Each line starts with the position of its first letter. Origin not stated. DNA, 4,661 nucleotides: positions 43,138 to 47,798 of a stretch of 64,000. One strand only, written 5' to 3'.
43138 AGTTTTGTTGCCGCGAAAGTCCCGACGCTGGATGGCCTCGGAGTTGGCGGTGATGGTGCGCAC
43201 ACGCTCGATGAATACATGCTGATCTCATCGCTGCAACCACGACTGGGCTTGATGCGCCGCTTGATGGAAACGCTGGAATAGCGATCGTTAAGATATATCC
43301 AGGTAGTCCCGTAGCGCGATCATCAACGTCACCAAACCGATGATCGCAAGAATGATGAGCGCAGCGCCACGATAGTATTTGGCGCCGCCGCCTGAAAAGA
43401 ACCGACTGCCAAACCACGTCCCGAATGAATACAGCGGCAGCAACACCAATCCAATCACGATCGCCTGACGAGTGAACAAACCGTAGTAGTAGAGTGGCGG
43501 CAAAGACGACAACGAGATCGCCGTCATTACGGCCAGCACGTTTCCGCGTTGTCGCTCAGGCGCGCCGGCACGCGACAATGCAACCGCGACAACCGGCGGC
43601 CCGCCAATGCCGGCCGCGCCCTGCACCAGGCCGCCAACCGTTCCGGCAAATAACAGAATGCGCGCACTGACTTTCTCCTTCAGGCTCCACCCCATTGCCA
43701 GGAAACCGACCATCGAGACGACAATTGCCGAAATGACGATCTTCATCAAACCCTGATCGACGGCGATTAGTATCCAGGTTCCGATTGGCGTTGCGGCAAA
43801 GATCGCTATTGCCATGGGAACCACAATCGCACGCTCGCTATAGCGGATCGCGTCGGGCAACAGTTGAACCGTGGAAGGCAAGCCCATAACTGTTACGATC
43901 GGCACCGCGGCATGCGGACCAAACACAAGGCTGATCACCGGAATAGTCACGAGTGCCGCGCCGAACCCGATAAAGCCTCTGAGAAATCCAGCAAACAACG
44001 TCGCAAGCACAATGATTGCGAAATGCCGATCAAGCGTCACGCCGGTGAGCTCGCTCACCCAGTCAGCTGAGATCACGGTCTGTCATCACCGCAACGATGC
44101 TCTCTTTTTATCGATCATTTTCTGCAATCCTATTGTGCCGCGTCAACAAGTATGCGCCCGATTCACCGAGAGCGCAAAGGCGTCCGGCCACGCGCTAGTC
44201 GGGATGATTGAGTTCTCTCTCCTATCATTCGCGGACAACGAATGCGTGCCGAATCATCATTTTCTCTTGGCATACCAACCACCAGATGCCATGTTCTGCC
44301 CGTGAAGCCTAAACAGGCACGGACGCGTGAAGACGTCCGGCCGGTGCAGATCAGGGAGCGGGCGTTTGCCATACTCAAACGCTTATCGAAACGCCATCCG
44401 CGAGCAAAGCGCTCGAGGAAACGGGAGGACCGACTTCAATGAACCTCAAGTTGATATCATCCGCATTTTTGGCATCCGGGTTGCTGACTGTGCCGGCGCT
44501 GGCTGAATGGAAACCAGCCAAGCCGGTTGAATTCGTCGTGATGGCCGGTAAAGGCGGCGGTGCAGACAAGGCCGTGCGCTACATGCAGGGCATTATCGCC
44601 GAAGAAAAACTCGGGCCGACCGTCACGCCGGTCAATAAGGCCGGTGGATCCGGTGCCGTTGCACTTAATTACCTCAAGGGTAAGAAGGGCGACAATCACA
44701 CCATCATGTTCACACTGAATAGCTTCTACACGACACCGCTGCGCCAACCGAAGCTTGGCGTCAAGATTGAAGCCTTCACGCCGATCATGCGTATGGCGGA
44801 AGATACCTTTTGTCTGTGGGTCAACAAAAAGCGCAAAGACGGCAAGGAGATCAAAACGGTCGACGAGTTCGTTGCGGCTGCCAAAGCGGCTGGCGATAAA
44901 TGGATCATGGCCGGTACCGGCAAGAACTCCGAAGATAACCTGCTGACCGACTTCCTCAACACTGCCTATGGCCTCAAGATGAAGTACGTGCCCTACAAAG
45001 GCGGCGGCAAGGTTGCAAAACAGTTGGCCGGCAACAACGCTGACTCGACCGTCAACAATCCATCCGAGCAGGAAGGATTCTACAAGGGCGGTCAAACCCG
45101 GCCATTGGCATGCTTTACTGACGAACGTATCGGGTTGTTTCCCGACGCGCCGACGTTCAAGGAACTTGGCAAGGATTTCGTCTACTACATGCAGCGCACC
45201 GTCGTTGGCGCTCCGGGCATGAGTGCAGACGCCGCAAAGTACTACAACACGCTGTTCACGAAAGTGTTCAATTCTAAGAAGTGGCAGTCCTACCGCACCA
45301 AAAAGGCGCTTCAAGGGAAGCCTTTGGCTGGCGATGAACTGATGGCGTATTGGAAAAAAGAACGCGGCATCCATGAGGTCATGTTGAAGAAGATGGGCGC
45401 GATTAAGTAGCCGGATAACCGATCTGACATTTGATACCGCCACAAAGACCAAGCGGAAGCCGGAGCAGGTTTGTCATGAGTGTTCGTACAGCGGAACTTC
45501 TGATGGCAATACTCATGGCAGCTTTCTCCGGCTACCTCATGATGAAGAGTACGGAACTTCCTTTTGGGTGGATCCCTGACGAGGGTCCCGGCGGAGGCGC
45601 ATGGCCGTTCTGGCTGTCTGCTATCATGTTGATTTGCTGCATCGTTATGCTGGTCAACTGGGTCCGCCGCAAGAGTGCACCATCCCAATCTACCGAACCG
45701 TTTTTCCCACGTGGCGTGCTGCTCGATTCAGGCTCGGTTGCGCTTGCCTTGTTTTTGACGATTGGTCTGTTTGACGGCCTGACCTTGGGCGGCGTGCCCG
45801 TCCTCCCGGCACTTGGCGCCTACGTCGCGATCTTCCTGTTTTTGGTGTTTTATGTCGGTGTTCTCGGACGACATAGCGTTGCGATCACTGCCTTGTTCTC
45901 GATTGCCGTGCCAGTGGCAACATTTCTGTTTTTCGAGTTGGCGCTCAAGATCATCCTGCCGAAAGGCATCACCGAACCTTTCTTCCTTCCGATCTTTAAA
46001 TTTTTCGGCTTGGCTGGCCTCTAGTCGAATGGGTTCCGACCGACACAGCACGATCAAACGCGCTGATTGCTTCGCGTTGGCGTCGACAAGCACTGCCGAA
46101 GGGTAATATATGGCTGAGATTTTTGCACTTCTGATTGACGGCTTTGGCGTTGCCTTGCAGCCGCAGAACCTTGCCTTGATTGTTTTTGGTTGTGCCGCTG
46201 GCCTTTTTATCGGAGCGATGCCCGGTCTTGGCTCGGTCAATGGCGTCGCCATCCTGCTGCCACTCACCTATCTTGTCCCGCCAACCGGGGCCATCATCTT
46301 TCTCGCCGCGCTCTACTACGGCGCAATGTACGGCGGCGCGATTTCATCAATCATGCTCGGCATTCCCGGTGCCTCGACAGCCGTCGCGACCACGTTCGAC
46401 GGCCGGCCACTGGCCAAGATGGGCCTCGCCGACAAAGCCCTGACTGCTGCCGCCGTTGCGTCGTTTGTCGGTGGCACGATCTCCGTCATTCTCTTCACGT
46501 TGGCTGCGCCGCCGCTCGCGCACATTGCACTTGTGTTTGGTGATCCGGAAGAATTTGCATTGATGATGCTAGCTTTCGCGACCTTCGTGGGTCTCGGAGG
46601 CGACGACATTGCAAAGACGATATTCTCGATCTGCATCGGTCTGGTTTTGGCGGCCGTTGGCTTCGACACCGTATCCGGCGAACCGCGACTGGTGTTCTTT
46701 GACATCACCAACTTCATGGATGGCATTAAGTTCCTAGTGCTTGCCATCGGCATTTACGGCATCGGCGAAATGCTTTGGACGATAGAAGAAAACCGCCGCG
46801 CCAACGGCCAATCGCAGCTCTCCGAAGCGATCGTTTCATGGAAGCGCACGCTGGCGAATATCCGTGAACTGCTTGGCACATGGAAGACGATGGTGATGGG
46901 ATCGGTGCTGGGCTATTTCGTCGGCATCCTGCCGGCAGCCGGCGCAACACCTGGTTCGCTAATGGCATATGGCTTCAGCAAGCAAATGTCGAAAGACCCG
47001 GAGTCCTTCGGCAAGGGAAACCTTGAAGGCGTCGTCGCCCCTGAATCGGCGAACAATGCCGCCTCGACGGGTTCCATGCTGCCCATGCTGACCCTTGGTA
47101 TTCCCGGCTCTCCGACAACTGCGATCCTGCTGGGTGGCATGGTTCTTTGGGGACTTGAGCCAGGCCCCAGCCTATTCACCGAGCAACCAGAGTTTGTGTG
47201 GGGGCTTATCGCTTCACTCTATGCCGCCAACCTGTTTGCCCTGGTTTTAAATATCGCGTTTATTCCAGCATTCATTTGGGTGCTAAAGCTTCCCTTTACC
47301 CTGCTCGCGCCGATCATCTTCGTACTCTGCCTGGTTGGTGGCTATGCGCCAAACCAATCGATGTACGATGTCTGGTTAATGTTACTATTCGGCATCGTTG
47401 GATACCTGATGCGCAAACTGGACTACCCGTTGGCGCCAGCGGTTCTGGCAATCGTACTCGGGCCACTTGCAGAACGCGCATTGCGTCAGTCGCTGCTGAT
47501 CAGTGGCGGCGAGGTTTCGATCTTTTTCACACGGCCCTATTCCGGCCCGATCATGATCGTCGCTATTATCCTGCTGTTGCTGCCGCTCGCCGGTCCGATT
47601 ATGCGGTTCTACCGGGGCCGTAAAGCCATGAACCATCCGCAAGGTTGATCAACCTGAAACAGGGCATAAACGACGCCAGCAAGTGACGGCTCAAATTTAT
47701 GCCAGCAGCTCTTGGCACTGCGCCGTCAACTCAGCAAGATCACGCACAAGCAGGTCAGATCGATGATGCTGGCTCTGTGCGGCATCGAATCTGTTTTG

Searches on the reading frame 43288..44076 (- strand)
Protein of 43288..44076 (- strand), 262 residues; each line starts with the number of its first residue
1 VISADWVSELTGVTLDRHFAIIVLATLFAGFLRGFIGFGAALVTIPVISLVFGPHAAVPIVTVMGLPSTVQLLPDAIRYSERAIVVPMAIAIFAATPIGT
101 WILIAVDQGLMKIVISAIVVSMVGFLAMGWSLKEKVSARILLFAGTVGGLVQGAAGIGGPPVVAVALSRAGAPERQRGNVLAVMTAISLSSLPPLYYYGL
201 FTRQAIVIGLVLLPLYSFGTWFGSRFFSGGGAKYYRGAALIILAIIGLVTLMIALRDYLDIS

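Call 31: search_protein_families(library=pfam, max_evalue=1e-8, proteins=[window:43288-44076:-])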
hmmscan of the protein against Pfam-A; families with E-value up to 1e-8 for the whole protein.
window:43288-44076:- (262 aa): 1 family
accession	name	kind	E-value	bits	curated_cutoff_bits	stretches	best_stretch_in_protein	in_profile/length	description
PF01925.25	TauE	-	3.8e-22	79.6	32.6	1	23-248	2-235/237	Sulfite exporter TauE/SafE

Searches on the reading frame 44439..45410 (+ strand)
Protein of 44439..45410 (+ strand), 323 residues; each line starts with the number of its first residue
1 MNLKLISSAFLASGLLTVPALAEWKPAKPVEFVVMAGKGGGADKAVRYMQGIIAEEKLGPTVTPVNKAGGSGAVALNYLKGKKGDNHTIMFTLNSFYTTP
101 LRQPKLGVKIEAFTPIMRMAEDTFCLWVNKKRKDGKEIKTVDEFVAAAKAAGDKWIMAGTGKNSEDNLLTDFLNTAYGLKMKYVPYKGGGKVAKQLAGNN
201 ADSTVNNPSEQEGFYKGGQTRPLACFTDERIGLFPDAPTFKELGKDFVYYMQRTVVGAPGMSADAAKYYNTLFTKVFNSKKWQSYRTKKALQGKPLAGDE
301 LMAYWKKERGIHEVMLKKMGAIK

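Call 31: search_protein_families(library=pfam, max_evalue=1e-8, proteins=[window:44439-45410:+])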
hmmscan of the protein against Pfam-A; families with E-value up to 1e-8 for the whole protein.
window:44439-45410:+ (323 aa): 1 family
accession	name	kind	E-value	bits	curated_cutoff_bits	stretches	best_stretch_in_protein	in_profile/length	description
PF03401.19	TctC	-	1.5e-24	87.4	27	1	54-264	9-217/274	Tripartite tricarboxylate transporter family receptor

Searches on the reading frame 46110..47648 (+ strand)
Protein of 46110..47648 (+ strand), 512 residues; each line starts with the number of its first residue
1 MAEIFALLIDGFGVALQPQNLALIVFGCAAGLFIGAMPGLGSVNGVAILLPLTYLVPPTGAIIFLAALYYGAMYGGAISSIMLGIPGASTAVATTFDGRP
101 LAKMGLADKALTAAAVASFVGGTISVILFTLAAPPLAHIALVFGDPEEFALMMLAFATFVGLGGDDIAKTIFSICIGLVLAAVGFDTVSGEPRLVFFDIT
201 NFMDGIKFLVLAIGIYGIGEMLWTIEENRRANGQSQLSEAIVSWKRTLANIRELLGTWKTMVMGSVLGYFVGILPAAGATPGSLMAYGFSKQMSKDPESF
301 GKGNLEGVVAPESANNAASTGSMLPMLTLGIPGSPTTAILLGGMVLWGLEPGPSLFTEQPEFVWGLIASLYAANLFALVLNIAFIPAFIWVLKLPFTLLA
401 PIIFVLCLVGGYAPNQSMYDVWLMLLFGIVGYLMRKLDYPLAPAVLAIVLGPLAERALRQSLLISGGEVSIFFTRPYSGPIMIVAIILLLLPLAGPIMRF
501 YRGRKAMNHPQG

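Call 31: search_protein_families(library=pfam, max_evalue=1e-8, proteins=[window:46110-47648:+])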
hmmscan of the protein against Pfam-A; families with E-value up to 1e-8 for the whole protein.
window:46110-47648:+ (512 aa): 1 family
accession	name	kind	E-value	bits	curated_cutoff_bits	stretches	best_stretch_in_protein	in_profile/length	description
PF01970.21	TctA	-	7.2e-152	506.3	28.9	1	21-446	1-423/423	Tripartite tricarboxylate transporter TctA family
